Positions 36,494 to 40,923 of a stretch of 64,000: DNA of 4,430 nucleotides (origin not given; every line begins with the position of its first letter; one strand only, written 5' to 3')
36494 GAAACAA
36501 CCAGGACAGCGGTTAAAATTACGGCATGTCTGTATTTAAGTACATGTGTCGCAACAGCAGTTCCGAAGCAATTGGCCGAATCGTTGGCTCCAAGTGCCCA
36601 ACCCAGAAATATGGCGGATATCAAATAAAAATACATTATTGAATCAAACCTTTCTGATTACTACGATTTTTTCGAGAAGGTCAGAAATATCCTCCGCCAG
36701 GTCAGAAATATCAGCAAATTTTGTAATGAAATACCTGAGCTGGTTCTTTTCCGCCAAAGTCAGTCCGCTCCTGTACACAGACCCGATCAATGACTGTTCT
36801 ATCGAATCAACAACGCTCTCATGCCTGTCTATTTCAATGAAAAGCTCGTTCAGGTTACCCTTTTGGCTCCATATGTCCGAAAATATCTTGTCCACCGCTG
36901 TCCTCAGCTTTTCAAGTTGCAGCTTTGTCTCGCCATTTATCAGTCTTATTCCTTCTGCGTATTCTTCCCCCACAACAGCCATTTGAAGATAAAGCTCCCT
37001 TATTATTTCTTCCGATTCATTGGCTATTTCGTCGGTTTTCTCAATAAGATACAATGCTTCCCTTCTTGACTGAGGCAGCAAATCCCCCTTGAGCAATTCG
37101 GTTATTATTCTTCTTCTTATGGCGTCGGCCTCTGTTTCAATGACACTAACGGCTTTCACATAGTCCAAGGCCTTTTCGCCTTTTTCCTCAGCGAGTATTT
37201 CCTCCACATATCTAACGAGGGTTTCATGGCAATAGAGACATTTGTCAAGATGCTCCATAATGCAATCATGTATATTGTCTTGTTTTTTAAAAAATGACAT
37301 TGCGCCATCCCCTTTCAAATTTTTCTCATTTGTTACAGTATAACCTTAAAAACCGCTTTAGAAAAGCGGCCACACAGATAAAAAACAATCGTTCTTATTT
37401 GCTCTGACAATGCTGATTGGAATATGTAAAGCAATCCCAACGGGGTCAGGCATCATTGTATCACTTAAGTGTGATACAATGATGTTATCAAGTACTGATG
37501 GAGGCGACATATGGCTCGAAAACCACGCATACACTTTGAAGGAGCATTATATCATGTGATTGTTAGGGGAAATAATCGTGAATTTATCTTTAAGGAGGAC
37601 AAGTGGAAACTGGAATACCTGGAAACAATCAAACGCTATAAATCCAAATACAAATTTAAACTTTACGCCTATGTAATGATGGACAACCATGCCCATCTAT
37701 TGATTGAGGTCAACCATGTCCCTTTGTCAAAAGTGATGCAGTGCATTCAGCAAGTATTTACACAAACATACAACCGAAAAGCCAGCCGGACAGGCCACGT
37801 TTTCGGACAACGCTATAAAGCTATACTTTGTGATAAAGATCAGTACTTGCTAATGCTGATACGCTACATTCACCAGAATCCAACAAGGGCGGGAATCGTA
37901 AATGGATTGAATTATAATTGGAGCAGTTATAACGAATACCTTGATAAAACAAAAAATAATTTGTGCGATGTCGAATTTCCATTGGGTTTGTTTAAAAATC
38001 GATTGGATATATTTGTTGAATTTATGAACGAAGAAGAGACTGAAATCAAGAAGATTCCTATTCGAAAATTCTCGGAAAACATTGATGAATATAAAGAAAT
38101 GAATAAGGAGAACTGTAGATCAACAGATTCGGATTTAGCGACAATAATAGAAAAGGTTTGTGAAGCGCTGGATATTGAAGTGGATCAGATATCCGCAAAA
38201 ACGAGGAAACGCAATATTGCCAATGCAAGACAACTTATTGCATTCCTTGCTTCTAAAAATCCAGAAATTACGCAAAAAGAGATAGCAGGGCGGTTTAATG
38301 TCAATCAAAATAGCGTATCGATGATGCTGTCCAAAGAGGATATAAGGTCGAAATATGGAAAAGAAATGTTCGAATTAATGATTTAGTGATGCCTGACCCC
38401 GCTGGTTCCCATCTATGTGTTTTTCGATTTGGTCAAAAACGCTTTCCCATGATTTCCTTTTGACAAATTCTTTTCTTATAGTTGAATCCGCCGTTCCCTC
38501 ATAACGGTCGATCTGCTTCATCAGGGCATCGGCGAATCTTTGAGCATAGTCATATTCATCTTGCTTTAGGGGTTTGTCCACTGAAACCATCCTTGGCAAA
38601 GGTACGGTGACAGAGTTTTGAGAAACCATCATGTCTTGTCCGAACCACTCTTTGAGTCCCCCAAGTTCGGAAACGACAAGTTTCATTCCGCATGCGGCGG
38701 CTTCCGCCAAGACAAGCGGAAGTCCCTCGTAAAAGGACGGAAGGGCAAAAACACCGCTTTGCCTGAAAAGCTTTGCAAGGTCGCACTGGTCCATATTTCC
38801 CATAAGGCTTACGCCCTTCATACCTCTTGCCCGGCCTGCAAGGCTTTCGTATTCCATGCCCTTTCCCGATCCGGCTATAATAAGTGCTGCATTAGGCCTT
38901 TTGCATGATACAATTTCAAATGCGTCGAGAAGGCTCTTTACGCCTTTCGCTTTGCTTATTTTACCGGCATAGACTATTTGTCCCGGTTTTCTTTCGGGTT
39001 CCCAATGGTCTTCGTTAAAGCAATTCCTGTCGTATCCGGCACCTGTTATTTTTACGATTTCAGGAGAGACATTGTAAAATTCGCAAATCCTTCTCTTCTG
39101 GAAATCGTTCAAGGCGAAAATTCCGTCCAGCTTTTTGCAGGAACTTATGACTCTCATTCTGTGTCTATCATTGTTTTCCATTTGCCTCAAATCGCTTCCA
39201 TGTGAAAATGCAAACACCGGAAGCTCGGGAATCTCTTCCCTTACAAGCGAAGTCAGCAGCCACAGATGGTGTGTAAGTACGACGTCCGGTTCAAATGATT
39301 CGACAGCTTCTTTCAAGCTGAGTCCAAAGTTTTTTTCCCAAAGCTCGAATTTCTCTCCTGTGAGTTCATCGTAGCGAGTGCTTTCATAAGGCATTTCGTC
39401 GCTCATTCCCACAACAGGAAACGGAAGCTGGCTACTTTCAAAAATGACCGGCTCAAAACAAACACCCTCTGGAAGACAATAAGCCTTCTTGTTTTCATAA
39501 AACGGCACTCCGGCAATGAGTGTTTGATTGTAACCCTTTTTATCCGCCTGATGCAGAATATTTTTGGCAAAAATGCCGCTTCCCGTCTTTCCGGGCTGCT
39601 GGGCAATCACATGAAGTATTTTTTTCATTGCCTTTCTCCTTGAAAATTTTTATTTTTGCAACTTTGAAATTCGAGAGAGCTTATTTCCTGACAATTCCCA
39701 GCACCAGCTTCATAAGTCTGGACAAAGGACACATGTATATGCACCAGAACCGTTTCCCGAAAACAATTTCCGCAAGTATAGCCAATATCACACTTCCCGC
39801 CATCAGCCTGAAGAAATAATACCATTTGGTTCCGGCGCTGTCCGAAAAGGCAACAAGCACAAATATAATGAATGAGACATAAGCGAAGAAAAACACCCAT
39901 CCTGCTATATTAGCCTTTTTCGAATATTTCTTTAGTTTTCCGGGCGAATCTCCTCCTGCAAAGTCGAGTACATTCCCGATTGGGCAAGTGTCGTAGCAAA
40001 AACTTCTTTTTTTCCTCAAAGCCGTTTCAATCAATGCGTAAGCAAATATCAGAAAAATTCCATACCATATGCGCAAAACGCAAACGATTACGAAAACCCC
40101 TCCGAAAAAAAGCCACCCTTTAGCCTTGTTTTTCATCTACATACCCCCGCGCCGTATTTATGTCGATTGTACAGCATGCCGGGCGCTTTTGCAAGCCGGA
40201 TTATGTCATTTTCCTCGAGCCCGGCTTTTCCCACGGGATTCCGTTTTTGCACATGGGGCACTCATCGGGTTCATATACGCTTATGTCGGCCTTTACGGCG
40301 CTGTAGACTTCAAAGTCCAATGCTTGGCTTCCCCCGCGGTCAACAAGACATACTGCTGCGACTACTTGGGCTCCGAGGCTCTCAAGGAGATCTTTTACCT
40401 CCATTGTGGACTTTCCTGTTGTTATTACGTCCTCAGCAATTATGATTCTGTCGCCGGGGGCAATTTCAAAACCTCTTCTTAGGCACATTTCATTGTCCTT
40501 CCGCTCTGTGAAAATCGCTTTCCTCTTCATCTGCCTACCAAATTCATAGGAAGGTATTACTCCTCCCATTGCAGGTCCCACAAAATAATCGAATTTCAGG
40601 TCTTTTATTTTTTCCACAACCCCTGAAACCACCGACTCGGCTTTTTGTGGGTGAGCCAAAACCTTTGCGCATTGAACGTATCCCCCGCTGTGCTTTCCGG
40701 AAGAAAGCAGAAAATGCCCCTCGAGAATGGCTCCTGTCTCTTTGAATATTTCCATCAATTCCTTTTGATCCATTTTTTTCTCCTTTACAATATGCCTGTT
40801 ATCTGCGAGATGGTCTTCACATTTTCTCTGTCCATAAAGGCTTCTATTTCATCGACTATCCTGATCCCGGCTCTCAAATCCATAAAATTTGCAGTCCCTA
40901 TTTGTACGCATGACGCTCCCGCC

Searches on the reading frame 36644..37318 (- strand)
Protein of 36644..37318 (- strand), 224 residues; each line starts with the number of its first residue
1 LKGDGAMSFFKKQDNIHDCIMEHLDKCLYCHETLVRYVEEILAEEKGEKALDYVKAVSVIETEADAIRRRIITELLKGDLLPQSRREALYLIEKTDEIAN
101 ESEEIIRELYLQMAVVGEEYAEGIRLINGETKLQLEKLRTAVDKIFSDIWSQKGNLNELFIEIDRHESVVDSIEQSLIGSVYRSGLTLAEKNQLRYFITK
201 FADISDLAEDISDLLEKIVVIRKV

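Call 32: search_protein_families(library=pfam, proteins=[window:36644-37318:-], max_evalue=0.001)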
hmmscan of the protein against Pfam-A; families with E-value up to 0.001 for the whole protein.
window:36644-37318:- (224 aa): 1 family
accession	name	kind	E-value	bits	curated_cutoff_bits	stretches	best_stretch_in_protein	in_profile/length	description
PF01865.21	PhoU_div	-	5.1e-19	68.9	24.4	1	12-219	5-212/214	Protein of unknown function DUF47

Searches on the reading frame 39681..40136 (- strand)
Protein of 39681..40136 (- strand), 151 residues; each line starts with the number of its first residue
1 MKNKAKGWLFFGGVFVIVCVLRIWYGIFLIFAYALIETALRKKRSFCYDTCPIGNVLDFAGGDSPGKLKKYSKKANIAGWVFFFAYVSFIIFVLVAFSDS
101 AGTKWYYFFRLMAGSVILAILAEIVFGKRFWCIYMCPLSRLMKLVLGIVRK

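Call 32: search_protein_families(library=pfam, proteins=[window:39681-40136:-], max_evalue=0.001)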
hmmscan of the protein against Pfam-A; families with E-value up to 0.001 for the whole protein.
window:39681-40136:- (151 aa): 1 family
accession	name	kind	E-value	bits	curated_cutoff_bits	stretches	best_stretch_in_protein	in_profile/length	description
PF12801.12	Fer4_5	-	2.1e-07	31.3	22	0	114-148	6-40/48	4Fe-4S binding domain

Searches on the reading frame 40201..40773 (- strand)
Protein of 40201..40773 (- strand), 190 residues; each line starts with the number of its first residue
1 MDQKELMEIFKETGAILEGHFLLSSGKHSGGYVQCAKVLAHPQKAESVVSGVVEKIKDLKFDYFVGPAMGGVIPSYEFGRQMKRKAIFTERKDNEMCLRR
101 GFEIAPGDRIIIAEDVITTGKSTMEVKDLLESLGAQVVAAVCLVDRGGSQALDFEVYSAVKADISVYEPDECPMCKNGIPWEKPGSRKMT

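Call 32: search_protein_families(library=pfam, proteins=[window:40201-40773:-], max_evalue=0.001)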
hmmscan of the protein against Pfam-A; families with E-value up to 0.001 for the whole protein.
window:40201-40773:- (190 aa): 1 family
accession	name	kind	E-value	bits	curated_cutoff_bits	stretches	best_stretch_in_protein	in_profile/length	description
PF00156.33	Pribosyltran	-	1.1e-10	41.5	26.3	1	44-153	14-133/158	Phosphoribosyl transferase domain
